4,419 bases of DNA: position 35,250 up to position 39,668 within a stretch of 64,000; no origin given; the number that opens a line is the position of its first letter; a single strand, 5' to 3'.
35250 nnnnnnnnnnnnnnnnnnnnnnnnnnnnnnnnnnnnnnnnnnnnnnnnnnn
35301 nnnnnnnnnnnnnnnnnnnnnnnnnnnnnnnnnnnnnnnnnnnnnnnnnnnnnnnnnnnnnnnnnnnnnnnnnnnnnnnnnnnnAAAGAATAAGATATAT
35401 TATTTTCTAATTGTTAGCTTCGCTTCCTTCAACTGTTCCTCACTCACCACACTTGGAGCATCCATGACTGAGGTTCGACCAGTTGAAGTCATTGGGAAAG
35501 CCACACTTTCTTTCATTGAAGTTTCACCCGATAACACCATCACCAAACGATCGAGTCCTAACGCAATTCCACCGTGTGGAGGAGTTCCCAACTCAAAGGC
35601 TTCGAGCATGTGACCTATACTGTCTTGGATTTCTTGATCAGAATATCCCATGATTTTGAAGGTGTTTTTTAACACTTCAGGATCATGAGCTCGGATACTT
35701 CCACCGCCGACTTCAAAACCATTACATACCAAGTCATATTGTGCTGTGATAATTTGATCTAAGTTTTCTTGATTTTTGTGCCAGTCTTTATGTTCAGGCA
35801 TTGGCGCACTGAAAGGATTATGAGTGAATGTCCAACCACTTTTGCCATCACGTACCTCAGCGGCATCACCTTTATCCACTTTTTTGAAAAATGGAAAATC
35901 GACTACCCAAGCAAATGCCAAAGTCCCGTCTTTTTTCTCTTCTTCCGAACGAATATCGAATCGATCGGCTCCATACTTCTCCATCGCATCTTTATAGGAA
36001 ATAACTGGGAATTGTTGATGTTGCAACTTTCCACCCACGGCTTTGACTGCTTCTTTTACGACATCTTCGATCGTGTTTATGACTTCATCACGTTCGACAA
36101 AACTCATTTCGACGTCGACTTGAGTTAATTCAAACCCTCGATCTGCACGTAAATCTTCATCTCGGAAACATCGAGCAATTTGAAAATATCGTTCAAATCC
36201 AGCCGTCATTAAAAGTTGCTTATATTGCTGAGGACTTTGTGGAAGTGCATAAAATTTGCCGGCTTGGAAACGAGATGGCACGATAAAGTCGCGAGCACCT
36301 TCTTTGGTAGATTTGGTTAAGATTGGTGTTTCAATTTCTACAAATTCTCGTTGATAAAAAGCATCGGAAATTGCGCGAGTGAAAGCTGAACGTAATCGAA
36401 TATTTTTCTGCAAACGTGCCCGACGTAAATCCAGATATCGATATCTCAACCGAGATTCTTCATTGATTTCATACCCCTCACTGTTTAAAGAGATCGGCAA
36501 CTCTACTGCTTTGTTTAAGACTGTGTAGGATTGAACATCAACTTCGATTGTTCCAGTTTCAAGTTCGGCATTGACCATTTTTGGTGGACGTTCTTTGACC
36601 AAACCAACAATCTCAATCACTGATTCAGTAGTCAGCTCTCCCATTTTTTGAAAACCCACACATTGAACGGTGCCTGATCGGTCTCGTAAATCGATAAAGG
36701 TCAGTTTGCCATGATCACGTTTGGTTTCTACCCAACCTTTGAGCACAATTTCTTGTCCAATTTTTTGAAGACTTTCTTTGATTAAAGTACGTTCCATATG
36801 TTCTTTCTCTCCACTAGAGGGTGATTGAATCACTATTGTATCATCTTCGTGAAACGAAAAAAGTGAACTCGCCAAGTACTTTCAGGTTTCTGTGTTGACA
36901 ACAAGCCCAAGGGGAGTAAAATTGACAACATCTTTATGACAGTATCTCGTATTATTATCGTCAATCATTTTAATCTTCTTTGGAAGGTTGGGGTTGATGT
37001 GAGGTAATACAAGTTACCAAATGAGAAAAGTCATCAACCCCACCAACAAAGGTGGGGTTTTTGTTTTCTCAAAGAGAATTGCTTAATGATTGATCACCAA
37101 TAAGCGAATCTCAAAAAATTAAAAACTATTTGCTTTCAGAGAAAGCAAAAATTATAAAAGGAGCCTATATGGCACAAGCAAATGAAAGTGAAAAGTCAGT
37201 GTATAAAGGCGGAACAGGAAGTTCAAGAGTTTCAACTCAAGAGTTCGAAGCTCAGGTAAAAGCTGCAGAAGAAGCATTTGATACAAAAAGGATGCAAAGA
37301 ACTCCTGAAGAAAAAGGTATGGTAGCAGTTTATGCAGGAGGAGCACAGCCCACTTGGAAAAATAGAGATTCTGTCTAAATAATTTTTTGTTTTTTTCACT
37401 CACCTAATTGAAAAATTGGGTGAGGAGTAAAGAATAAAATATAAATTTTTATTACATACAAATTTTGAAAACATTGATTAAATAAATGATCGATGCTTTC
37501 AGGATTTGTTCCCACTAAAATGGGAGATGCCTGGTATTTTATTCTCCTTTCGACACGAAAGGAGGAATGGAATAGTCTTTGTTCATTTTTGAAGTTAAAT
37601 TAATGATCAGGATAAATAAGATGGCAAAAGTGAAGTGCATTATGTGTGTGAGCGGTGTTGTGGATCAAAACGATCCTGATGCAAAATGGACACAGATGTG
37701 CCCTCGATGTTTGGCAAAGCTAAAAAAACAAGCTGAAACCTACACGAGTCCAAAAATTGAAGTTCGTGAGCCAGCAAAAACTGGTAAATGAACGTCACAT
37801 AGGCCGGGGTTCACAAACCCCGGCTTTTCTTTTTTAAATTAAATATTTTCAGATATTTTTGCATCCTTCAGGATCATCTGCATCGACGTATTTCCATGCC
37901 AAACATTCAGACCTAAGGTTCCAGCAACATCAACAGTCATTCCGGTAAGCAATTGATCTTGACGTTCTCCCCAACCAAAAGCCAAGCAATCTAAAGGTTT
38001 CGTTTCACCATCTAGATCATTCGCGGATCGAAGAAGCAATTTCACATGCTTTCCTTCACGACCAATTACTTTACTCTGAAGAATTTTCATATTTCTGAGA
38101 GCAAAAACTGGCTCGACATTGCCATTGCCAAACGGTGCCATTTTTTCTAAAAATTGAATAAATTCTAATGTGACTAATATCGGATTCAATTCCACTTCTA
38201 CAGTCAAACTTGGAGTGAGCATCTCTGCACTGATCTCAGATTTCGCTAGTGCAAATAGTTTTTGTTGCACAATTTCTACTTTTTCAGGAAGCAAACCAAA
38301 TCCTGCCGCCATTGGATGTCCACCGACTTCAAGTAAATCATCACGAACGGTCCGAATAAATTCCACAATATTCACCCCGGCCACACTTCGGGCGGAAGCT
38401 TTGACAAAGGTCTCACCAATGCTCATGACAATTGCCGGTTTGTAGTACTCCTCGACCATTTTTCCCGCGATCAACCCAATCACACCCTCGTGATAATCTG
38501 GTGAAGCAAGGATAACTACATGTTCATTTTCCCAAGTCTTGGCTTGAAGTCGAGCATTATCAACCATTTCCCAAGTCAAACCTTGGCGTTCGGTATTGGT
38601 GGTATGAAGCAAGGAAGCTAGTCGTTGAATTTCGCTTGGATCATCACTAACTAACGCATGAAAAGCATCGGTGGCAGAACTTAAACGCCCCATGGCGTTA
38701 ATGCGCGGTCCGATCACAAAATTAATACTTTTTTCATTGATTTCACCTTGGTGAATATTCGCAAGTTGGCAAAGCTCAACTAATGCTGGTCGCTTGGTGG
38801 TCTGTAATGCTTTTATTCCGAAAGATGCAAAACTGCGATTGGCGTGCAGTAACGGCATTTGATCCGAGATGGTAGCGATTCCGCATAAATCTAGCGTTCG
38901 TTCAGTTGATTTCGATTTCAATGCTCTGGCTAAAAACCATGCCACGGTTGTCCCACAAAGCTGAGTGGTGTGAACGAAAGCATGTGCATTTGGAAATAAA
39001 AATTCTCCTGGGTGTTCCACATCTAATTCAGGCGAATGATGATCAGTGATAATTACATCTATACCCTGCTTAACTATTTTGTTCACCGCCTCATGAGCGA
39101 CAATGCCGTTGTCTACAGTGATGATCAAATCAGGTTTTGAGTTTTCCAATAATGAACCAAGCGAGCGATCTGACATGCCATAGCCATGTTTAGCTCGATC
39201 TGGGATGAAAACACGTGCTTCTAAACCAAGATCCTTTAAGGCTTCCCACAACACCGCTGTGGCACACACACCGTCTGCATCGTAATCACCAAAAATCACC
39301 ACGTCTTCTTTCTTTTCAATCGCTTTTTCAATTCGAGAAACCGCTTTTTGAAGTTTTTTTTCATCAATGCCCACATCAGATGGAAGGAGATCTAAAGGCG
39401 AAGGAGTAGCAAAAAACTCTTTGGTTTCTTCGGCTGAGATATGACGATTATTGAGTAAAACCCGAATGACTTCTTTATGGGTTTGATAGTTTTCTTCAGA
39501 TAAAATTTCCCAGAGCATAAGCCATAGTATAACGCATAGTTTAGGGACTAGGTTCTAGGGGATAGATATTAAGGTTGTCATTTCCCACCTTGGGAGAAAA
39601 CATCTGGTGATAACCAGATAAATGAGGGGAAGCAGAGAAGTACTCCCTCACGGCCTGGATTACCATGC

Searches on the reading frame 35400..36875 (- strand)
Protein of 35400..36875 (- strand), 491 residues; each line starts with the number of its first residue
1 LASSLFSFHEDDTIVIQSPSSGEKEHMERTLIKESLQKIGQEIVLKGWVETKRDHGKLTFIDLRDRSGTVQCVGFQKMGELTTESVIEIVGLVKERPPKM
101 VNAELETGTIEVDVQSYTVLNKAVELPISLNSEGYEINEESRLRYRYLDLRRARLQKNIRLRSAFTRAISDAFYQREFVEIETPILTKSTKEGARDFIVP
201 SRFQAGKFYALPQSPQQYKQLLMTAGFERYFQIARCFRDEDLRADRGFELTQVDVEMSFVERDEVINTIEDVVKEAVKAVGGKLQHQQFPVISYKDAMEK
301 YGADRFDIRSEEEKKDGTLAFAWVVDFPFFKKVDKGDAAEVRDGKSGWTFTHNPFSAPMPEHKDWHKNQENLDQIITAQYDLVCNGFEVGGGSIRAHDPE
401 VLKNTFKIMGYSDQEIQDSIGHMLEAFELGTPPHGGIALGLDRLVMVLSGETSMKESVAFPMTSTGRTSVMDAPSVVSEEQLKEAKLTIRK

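Call 10: search_protein_families(library=pfam, proteins=[window:35400-36875:-], max_evalue=0.001)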
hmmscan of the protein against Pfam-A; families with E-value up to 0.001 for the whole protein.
window:35400-36875:- (491 aa): 2 families
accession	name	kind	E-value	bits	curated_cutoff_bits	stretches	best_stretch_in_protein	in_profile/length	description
PF00152.25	tRNA-synt_2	-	1.1e-107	360.1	25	1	138-463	1-307/308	tRNA synthetases class II (D, K and N)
PF01336.31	tRNA_anti-codon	-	1.1e-13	51.3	27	1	44-120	2-75/75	OB-fold nucleic acid binding domain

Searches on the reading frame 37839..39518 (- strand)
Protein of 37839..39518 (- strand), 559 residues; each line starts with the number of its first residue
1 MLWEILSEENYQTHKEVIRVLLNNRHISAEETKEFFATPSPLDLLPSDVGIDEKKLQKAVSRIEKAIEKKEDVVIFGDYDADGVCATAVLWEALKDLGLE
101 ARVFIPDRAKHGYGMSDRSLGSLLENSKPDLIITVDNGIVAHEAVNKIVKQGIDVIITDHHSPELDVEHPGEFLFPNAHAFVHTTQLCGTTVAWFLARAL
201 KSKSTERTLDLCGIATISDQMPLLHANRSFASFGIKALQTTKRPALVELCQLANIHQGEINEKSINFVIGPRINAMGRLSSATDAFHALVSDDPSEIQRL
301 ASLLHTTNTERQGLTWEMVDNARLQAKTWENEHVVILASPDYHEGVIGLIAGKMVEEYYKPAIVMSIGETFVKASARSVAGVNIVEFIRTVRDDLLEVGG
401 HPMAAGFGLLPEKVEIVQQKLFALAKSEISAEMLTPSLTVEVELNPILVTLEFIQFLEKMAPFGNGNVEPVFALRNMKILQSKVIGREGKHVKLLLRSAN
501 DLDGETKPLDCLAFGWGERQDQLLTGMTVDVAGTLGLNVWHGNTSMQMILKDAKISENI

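Call 10: search_protein_families(library=pfam, proteins=[window:37839-39518:-], max_evalue=0.001)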
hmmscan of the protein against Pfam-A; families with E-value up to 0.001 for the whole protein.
window:37839-39518:- (559 aa): 3 families
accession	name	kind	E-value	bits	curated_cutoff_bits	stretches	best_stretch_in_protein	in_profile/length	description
PF17768.7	RecJ_OB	-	8.1e-28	97.1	27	1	441-552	2-107/107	RecJ OB domain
PF01368.27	DHH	-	6.6e-21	75.3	28.1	1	73-212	2-121/125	DHH family, N-terminal domain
PF02272.25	DHHA1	-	3.2e-13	50.4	25.9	1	333-424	3-99/102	DHHA1 domain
